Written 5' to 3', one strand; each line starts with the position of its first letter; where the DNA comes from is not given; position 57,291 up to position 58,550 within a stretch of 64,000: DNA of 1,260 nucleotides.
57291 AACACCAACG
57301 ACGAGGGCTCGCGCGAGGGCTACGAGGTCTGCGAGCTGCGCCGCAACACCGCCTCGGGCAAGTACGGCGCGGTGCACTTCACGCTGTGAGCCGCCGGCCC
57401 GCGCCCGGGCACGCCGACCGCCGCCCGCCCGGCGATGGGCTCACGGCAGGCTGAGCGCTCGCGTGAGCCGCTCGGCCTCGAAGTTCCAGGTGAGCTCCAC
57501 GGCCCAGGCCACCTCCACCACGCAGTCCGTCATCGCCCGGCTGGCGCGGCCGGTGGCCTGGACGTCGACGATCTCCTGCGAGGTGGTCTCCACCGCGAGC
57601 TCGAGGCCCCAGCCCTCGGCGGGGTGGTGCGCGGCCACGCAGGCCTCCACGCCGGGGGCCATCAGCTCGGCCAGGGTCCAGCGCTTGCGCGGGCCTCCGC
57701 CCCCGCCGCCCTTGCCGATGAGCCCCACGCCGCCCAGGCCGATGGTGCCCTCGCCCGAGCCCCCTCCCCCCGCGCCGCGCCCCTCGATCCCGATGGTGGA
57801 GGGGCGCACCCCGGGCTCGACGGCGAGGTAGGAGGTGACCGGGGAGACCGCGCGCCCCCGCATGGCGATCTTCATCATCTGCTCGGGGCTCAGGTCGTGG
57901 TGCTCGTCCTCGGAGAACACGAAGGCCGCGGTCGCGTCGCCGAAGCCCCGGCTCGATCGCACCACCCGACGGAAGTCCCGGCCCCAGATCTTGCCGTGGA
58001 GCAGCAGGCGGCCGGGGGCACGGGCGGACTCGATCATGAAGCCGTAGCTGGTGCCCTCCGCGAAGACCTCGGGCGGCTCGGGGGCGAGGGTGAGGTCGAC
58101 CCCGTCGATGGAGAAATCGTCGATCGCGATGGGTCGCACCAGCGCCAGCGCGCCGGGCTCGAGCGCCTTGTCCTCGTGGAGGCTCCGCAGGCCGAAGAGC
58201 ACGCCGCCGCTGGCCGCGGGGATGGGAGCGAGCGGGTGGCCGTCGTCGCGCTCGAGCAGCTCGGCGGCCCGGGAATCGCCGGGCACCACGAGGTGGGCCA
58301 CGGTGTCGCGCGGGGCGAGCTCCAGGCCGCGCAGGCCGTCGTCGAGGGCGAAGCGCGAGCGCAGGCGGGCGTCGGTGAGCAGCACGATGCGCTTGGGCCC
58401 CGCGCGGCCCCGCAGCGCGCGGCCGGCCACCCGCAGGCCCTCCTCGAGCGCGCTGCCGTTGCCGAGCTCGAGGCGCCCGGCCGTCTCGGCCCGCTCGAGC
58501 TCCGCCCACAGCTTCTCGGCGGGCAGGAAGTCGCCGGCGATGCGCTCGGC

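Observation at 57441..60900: Minimal Ser/Thr kinase directly upstream of a secreted VIT + P-domain + vWA protein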

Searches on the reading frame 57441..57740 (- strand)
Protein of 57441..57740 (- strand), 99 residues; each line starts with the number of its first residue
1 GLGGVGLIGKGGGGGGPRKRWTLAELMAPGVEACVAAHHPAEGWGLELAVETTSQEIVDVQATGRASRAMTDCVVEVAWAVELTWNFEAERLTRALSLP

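Call 41: search_protein_families(library=pfam, proteins=[window:57441-57740:-], max_evalue=10)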
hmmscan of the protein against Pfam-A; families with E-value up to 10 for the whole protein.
window:57441-57740:- (99 aa): 1 family
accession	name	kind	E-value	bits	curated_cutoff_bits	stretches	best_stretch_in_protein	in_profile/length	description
PF22324.2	HTH_91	-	0.0069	16.6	27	1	18-44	7-33/77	Winged helix domain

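Call 59: predict_structure(alignment_id=A2)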
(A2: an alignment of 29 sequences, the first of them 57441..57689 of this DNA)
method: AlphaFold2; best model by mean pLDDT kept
length: 82 residues; sequences in the alignment: 29
mean_pLDDT: 96.9   pTM: 0.85
mean pLDDT of the five models: 96.9, 96.8, 96.1, 95.7, 95.5
residues with pLDDT >= 90: 80; 70-90: 2; 50-70: 0; < 50: 0
segments of 3 or more residues with pLDDT < 50: none
pLDDT, mean of each block of 10 residues (from residue 1): 96 98 96 98 97 98 97 97 89
secondary structure, 60 per line:
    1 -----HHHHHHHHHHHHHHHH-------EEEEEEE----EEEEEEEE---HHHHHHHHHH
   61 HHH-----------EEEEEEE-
elements in order: H6-21 E29-35 E40-47 H51-63 E75-81

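Call 63: search_protein_representatives(alignment_id=A2)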
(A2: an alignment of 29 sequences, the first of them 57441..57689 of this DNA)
Query: 29 sequences, 82 profile positions. Proteins with E-value up to 0.001 (for the whole library): 528; up to 1e-10: 123; up to 1e-30: 0. The best 150 are listed.
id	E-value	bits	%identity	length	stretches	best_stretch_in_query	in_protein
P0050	1.2e-26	108.3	-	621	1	2-81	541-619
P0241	9.6e-26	105.3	-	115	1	2-81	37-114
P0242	1.4e-25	104.8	-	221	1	2-82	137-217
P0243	1.6e-25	104.6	-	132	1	3-81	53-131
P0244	5.8e-25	102.8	-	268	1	4-82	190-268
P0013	2.8e-24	100.6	-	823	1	3-82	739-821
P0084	2.9e-24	100.6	-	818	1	3-81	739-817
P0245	3.1e-24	100.5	-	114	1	4-81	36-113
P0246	3.1e-24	100.5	-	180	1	3-82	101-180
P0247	3.6e-24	100.3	-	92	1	1-81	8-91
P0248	3.8e-24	100.2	-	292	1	1-81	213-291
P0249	4.4e-24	100.0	-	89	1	2-81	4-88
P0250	4.8e-24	99.9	-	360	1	3-81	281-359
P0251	6.3e-24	99.5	-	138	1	3-82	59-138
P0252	1.1e-23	98.8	-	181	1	2-82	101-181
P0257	7.3e-23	96.1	-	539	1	2-82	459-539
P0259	1.7e-22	95.0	-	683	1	1-81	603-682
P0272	1.7e-20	88.5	-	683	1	4-82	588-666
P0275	5.1e-20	87.0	-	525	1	5-82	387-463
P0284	6.4e-19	83.5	-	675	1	2-81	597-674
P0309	5.9e-15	70.8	-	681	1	3-81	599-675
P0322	2.4e-13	65.6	-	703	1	2-80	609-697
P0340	7.9e-12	60.7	-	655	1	2-78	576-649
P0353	4.7e-11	58.3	-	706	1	2-80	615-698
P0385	1.3e-09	53.6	-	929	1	2-81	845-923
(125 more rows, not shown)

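Call 64: search_protein_families(library=pfam, proteins=[P0259, P0272, P0284, P0309, P0322, P0340, P0353, P0385, P0257, P0275], max_evalue=0.001)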
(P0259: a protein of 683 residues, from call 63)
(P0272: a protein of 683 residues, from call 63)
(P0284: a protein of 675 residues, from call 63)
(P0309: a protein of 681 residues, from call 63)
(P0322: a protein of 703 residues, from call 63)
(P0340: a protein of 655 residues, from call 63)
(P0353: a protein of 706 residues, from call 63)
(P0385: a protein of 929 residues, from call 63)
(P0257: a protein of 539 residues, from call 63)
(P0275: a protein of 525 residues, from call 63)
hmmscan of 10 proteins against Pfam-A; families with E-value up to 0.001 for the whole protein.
P0259 (683 aa): 3 families
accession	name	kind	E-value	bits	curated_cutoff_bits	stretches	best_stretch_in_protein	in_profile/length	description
PF08487.16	VIT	-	4.3e-12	46.6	26.5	1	36-145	3-108/111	Vault protein inter-alpha-trypsin domain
PF13519.12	VWA_2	-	3.5e-10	40.9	27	1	277-380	1-106/107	von Willebrand factor type A domain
PF00092.34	VWA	-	1.2e-05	26.1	23.8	1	277-380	2-113/174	von Willebrand factor type A domain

P0272 (683 aa): 2 families
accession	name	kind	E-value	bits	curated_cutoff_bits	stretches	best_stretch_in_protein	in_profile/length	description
PF13519.12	VWA_2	-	7e-07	30.3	27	1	261-364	1-106/107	von Willebrand factor type A domain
PF08487.16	VIT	-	1.3e-06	28.9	26.5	1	33-112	2-81/111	Vault protein inter-alpha-trypsin domain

P0284 (675 aa): 2 families
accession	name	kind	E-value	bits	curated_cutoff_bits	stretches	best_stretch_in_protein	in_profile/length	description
PF13519.12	VWA_2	-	1.8e-07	32.2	27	1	271-374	1-106/107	von Willebrand factor type A domain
PF08487.16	VIT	-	3.8e-07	30.7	26.5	1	41-148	4-107/111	Vault protein inter-alpha-trypsin domain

P0309 (681 aa): 3 families
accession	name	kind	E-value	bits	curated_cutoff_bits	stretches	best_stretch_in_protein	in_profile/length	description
PF08487.16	VIT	-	9.5e-12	45.5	26.5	1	38-147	3-108/111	Vault protein inter-alpha-trypsin domain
PF13519.12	VWA_2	-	1.3e-07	32.6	27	1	270-372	1-105/107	von Willebrand factor type A domain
PF00092.34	VWA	-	0.00063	20.5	23.8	1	270-425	2-154/174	von Willebrand factor type A domain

P0322 (703 aa): 3 families
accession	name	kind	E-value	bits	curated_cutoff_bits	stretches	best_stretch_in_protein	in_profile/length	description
PF13519.12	VWA_2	-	1.5e-11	45.3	27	1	272-374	1-106/107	von Willebrand factor type A domain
PF05762.20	VWA_CoxE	-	2.2e-05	24.4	26.4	1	268-377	55-161/222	VWA domain containing CoxE-like protein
PF00092.34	VWA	-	5.2e-05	24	23.8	1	272-386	2-126/174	von Willebrand factor type A domain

P0340 (655 aa): 1 family
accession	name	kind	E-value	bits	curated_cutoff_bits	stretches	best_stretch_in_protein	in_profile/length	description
PF13519.12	VWA_2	-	2.7e-06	28.4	27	1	257-357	1-105/107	von Willebrand factor type A domain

P0353 (706 aa): 2 families
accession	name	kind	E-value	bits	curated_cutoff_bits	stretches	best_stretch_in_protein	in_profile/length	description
PF13519.12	VWA_2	-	3e-08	34.7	27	1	277-378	1-105/107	von Willebrand factor type A domain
PF00092.34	VWA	-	5.6e-05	23.9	23.8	1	277-408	2-139/174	von Willebrand factor type A domain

P0385 (929 aa): 3 families
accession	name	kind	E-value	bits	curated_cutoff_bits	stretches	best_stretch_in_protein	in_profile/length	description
PF01483.27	P_proprotein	-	7.8e-12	45.6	21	1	351-435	3-86/86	Proprotein convertase P-domain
PF08487.16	VIT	-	3e-06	27.8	26.5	1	44-152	4-108/111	Vault protein inter-alpha-trypsin domain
PF13519.12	VWA_2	-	0.00015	22.8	27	1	513-615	1-105/107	von Willebrand factor type A domain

P0257 (539 aa): 2 families
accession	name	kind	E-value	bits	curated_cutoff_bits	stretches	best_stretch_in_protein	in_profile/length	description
PF13519.12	VWA_2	-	1.7e-06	29.1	27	1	132-235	1-106/107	von Willebrand factor type A domain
PF01483.27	P_proprotein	-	0.00027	21.4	21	1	12-53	45-86/86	Proprotein convertase P-domain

P0275 (525 aa): 2 families
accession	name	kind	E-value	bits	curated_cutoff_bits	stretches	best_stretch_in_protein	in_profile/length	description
PF13519.12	VWA_2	-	1.3e-08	35.8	27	1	49-155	1-106/107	von Willebrand factor type A domain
PF00092.34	VWA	-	0.00036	21.2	23.8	1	49-179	2-134/174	von Willebrand factor type A domain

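Call 65: list_cluster_members(proteins=[P0259, P0272, P0284, P0309, P0322, P0340, P0353, P0385])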
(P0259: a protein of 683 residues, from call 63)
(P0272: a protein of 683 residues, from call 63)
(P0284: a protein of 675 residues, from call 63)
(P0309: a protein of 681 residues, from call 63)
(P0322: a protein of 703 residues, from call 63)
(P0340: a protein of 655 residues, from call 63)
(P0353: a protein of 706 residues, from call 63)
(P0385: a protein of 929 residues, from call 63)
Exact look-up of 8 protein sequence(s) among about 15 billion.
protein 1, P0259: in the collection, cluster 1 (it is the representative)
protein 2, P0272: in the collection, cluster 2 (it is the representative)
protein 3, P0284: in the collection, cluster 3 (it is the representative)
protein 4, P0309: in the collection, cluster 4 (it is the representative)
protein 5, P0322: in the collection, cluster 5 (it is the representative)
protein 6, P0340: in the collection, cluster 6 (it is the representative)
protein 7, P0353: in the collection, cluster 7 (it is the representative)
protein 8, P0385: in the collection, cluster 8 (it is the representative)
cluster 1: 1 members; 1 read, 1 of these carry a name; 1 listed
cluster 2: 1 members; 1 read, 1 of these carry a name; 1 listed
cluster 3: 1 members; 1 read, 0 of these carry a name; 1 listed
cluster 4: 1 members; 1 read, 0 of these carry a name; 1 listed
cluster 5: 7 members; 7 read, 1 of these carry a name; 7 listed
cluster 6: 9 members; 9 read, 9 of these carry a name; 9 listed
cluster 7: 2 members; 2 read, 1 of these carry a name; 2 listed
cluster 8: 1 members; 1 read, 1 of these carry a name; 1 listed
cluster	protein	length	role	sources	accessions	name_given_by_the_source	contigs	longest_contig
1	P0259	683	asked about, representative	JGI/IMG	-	Mg-chelatase subunit ChlD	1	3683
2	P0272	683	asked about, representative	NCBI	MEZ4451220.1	MAG: VWA domain-containing protein [Nannocystaceae bacterium]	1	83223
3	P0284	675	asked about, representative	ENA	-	-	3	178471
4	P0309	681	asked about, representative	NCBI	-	-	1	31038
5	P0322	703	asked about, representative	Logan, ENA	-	-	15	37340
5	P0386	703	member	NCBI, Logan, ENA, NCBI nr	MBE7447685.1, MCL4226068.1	MAG: VWA domain-containing protein [Kofleriaceae bacterium] | VWA domain-containing protein [Kofleriaceae bacterium]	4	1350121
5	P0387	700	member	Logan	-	-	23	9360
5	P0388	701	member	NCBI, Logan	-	-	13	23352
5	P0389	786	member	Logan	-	-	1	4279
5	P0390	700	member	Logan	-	-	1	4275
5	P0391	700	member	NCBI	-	-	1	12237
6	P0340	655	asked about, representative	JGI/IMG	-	hypothetical protein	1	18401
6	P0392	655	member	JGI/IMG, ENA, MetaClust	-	hypothetical protein | \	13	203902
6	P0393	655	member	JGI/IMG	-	hypothetical protein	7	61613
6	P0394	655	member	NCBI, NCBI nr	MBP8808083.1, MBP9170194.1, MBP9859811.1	MAG: VWA domain-containing protein [Kofleriaceae bacterium] | VWA domain-containing protein [Kofleriaceae bacterium]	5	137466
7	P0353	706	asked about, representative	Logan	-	-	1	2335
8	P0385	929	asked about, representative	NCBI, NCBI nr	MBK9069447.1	MAG: proprotein convertase P-domain-containing protein [Myxococcales bacterium] | proprotein convertase P-domain-containing protein [Myxococcales bacterium]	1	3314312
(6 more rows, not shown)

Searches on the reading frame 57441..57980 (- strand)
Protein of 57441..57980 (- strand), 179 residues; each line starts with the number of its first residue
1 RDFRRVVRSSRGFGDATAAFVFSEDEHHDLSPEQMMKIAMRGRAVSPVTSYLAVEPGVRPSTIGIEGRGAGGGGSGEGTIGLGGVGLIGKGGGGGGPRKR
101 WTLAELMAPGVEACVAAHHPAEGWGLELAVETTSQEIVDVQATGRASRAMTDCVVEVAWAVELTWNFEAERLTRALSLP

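Call 21: search_protein_families(library=ncbifam, proteins=[window:57441-57980:-], max_evalue=10)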
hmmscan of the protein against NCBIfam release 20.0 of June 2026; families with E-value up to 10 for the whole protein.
window:57441-57980:- (179 aa): 1 family
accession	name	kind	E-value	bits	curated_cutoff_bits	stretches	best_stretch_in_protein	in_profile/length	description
NF033760.1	gliding_GltG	equivalog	3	6.2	650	1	62-95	492-524/650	adventurous gliding motility protein GltG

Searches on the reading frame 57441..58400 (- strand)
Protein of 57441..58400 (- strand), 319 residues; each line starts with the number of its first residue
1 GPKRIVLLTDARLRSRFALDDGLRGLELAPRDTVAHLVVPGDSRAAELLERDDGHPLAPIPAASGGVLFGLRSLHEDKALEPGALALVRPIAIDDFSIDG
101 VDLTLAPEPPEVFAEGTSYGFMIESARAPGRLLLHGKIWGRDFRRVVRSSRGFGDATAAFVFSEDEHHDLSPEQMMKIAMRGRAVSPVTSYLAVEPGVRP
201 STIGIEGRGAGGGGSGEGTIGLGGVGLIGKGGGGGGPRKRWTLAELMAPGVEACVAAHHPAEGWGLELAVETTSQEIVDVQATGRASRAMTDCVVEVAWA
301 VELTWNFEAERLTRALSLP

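Call 21: search_protein_families(library=ncbifam, proteins=[window:57441-58400:-], max_evalue=10)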
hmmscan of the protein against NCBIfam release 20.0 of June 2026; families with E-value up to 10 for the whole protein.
window:57441-58400:- (319 aa): 0 families

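Call 41: search_protein_families(library=pfam, proteins=[window:57441-58370:-], max_evalue=10)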
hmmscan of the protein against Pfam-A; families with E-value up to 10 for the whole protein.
window:57441-58370:- (309 aa): 1 family
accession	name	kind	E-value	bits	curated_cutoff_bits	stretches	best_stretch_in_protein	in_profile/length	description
PF22324.2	HTH_91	-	0.044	14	27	1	228-254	7-33/77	Winged helix domain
